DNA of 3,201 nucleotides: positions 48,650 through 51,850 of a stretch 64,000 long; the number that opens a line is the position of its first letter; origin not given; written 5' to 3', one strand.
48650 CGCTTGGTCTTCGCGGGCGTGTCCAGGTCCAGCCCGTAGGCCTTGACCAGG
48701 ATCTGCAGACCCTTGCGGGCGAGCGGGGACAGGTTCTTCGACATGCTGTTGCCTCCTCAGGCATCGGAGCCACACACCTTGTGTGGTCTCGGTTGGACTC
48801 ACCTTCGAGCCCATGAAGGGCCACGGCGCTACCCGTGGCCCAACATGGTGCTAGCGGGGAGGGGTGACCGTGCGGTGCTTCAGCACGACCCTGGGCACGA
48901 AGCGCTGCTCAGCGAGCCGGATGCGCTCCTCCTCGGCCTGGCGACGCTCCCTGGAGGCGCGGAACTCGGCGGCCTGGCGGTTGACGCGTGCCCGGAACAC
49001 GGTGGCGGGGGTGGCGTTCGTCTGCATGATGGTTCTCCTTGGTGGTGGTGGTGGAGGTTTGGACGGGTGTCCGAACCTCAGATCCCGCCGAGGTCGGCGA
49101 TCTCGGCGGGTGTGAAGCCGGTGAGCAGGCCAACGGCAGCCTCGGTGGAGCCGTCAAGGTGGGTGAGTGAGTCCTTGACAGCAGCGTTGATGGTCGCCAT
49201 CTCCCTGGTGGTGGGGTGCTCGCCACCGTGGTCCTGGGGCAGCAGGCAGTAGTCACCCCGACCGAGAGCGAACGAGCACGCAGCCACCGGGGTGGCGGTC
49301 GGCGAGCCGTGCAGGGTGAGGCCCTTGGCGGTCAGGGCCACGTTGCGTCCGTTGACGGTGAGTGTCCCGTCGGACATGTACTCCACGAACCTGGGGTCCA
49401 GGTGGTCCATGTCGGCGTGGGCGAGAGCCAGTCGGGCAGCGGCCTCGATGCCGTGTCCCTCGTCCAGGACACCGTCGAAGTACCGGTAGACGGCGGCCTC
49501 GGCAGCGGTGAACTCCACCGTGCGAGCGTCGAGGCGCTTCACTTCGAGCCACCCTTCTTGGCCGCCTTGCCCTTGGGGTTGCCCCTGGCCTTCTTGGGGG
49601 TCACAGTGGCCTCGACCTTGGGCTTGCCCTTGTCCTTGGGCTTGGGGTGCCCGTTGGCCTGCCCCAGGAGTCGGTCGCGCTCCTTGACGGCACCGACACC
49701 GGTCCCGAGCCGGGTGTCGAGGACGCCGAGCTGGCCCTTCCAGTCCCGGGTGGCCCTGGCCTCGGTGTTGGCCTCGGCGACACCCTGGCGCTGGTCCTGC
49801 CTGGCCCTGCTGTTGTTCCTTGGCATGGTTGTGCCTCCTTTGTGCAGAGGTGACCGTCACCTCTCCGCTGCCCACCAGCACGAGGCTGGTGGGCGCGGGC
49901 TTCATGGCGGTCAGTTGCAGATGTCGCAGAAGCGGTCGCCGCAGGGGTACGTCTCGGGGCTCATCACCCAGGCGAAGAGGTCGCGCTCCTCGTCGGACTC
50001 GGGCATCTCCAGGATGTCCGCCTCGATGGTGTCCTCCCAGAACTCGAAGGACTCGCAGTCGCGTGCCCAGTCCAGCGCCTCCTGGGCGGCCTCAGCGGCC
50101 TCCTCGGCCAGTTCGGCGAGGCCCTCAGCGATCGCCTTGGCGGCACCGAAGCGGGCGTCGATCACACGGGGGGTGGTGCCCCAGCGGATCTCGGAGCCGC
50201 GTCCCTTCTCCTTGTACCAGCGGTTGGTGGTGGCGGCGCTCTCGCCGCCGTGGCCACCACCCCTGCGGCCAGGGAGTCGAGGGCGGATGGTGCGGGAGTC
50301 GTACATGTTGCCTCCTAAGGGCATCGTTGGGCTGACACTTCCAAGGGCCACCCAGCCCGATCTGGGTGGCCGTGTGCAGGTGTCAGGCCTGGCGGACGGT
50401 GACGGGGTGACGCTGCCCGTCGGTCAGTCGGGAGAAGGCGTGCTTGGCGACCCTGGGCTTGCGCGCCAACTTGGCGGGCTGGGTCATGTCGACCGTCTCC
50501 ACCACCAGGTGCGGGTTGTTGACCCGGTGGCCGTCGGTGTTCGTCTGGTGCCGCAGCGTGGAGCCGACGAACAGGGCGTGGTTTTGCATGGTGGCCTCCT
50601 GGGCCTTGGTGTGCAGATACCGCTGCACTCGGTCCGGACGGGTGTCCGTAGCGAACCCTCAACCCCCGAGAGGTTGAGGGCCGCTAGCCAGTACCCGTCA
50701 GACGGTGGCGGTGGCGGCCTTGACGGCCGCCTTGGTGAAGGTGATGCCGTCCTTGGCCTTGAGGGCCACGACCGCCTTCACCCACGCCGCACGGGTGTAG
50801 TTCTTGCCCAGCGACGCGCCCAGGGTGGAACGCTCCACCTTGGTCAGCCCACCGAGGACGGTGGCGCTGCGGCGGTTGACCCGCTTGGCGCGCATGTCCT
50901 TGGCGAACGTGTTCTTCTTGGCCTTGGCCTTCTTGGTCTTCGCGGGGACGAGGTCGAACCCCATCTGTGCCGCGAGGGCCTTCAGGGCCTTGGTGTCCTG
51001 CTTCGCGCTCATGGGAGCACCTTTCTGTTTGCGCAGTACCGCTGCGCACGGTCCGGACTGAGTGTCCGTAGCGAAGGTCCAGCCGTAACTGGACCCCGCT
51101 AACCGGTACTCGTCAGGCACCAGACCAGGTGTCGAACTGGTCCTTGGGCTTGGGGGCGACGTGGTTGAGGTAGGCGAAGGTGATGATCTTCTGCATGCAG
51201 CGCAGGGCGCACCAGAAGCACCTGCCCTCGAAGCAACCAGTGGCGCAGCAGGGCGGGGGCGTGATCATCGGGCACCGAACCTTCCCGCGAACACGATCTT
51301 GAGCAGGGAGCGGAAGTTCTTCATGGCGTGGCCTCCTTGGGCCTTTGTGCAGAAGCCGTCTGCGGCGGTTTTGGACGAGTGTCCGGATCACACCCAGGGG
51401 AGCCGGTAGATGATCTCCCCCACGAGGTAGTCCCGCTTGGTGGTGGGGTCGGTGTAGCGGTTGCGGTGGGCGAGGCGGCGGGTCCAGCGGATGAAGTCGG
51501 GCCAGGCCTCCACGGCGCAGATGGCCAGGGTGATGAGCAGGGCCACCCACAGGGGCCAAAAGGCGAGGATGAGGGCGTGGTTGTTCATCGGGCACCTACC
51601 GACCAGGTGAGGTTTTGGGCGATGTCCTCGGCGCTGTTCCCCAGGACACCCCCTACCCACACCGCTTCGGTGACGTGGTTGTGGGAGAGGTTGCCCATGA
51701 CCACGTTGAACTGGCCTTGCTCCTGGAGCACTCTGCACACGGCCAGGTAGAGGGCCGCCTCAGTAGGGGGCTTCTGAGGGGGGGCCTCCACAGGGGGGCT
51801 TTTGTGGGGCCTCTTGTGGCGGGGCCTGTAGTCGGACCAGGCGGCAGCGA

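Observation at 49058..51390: Repeated palindrome-hairpin-box module in front of successive small genes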

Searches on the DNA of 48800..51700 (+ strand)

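Call 4: search_dna_similar(query=window:48800-51700:+, collection=phages, mode=near)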
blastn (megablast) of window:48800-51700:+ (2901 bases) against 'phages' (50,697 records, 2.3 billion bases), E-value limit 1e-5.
No match.

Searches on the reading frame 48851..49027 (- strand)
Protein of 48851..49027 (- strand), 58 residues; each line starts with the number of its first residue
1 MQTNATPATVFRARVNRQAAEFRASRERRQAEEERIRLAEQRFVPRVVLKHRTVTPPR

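Call 61: search_protein_families(library=ncbifam, proteins=[window:48851-49027:-], max_evalue=0.01)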
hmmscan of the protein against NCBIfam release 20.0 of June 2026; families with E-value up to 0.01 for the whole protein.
window:48851-49027:- (58 aa): 0 families

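Call 66: search_solved_structures(query=window:48851-49027:-, max_evalue=10, show_alignments=2)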
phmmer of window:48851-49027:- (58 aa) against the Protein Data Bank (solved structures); distinct sequences matched with E-value up to 10: 7.
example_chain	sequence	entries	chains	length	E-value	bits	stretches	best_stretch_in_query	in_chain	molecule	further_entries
6gsm_r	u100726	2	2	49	0.63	13.9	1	7-37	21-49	Eukaryotic translation initiation factor 3 subunit G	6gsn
3jap_s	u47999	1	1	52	0.68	13.8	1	7-37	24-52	eIF3g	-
6zu9_r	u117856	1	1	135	0.79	13.6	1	11-39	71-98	Eukaryotic translation initiation factor 3 subunit G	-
4u1e_G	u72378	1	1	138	0.81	13.5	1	11-39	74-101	Eukaryotic translation initiation factor 3 subunit G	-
7sat_C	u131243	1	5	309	1.1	13.2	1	12-49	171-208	Por secretion system protein porL/gldL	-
8cah_r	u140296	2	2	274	1.6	12.6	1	11-39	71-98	Eukaryotic translation initiation factor 3 subunit G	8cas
6fyx_r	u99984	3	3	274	1.6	12.6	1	11-39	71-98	Eukaryotic translation initiation factor 3 subunit G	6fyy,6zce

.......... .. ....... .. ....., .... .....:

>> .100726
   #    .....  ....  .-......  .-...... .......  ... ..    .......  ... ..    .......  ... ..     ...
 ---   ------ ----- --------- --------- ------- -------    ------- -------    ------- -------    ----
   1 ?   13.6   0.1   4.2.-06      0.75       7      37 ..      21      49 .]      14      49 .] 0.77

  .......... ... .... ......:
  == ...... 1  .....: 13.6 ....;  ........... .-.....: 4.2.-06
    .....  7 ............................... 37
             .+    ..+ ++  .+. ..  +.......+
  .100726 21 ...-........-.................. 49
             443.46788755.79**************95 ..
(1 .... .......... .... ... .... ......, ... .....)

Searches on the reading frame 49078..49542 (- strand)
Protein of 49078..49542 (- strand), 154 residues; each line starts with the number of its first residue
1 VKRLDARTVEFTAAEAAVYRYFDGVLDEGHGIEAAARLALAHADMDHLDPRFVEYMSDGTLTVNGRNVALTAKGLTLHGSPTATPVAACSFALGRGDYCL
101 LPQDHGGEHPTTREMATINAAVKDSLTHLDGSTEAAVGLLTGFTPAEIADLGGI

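Call 14: find_related_loci(query=window:49078-49542:-, collection=viral_contigs, flank=10000)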
Query window:49078-49542:- (154 aa) in viral_contigs; peptide patterns used: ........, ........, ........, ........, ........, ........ (x = any residue, [..] = any of these).
33 stretches matched a pattern, but none encodes a relative of the query by tblastn (E <= 1e-3).

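Call 19: search_protein_families(library=phrogs, proteins=[window:49078-49542:-], max_evalue=0.01)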
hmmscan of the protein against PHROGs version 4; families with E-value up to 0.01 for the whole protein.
window:49078-49542:- (154 aa): 0 families

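Call 20: search_protein_families(library=pfam, proteins=[window:49078-49542:-], max_evalue=0.01)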
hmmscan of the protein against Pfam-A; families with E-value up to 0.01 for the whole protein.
window:49078-49542:- (154 aa): 0 families

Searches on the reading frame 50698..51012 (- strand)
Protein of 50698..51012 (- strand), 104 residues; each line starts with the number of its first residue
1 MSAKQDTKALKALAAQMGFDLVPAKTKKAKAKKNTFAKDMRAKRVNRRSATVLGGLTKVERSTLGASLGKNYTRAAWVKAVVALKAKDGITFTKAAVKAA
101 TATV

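Call 15: find_related_loci(query=window:50698-51012:-, collection=viral_contigs, flank=10000)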
Query window:50698-51012:- (104 aa) in viral_contigs; peptide patterns used: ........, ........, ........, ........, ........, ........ (x = any residue, [..] = any of these).
44 stretches matched a pattern, but none encodes a relative of the query by tblastn (E <= 1e-3).

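Call 16: find_encoding_contigs(protein=window:50698-51012:-, flank=10000, max_places=10)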
Protein window:50698-51012:- (104 aa): 2 contigs read that carry it; 1 place shown.
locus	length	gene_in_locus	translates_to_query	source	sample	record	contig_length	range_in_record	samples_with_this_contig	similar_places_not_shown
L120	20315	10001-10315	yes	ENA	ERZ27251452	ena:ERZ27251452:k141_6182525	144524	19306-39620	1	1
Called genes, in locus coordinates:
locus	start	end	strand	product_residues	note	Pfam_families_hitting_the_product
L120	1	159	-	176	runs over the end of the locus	-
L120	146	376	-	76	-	-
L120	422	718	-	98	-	-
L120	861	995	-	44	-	-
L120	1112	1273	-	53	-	-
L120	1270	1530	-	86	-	-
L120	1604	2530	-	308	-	PF00722:Glyco_hydro_16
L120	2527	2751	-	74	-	-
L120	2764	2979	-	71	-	-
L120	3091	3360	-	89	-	PF24043:DUF7352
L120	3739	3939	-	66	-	-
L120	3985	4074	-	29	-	-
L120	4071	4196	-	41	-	-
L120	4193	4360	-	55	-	-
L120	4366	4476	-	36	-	-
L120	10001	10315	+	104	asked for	-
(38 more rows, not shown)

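Call 19: search_protein_families(library=phrogs, proteins=[window:50698-51012:-], max_evalue=0.01)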
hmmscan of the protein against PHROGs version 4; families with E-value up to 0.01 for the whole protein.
window:50698-51012:- (104 aa): 0 families

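Call 20: search_protein_families(library=pfam, proteins=[window:50698-51012:-], max_evalue=0.01)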
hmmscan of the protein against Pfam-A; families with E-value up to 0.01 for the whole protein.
window:50698-51012:- (104 aa): 0 families

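Call 61: search_protein_families(library=ncbifam, proteins=[window:50698-51012:-], max_evalue=0.01)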
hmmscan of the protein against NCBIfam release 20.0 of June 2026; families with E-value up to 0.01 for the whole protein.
window:50698-51012:- (104 aa): 0 families

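Call 67: search_solved_structures(query=window:50698-51012:-, max_evalue=10, show_alignments=2)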
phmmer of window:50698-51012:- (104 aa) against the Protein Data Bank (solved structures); distinct sequences matched with E-value up to 10: 1.
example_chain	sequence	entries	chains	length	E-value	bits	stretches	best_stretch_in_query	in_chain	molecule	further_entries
9w5y_A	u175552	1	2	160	1.5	13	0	36-91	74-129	Streptococcal hemoprotein receptor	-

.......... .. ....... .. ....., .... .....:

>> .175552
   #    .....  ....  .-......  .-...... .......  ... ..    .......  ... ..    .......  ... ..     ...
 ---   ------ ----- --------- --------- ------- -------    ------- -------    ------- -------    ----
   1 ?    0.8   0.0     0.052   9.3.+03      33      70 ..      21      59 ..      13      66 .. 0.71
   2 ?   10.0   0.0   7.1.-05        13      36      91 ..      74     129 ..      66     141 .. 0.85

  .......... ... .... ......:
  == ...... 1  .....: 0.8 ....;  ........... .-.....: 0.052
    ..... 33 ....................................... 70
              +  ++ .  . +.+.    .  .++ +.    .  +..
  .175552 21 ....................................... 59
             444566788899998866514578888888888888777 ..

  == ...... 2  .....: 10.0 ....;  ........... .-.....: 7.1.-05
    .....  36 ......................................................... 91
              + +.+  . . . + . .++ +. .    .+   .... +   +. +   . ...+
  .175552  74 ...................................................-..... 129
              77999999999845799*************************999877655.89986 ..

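Call 73: find_homologous_proteins(query=A3, max_evalue=0.001)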
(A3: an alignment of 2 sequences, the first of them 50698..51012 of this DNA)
Query A3 (2 sequences) (104 aa, profile of the alignment): 4 proteins with E <= 0.001 among 278 candidates.
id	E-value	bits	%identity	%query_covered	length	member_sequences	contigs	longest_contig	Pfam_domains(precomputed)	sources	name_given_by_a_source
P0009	3.8e-49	184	100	100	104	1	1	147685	-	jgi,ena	-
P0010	1.8e-48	182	54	84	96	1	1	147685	-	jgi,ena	-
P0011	4.5e-6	45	53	45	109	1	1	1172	-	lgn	-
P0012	1.5e-5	43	37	83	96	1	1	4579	-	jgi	jgi:hypothetical protein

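Call 74: find_encoding_contigs(protein=P0012, flank=5000, max_places=3)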
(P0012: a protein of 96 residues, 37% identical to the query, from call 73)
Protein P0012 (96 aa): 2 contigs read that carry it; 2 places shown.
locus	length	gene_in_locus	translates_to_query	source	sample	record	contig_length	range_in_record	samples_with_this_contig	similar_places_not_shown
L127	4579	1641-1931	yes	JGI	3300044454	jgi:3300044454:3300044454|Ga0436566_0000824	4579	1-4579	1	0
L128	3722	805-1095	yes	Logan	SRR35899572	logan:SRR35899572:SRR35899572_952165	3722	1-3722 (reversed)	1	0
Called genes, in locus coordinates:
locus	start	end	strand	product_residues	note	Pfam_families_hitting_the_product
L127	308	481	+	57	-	-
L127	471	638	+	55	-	-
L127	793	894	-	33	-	-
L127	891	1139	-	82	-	-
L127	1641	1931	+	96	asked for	-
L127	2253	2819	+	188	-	-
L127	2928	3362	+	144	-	-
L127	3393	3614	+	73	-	-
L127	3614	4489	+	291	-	-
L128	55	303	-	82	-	-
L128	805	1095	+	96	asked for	-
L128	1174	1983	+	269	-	-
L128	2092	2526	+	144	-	-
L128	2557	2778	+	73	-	-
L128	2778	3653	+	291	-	-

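Call 75: find_encoding_contigs(protein=P0011, flank=5000, max_places=3)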
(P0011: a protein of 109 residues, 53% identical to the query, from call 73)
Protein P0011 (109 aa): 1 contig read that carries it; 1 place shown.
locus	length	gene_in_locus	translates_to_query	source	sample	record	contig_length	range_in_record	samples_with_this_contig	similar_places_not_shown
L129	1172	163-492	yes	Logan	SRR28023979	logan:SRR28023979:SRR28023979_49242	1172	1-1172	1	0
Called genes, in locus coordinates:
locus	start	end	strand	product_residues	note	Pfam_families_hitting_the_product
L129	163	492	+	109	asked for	-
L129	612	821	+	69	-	-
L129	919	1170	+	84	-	?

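Call 80: find_related_loci(query=A4, collection=metagenome_contigs, flank=10000)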
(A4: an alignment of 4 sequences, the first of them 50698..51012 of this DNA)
Query A4 (104 aa) in metagenome_contigs; peptide patterns used: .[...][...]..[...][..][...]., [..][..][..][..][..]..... (x = any residue, [..] = any of these).
295 stretches matched a pattern, but none encodes a relative of the query by tblastn (E <= 1e-3).

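Call 81: find_related_loci(query=A4, collection=viral_contigs, flank=10000)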
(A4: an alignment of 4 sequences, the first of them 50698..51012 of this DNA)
Query A4 (104 aa) in viral_contigs; peptide patterns used: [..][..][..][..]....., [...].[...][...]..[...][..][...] (x = any residue, [..] = any of these).
60 stretches matched a pattern, but none encodes a relative of the query by tblastn (E <= 1e-3).

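Call 82: find_related_loci(query=A4, collection=genome_contigs, flank=10000)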
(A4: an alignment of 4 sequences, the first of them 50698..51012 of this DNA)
Query A4 (104 aa) in genome_contigs; peptide patterns used: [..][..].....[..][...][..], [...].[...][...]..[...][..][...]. (x = any residue, [..] = any of these).
28 stretches matched a pattern, but none encodes a relative of the query by tblastn (E <= 1e-3).
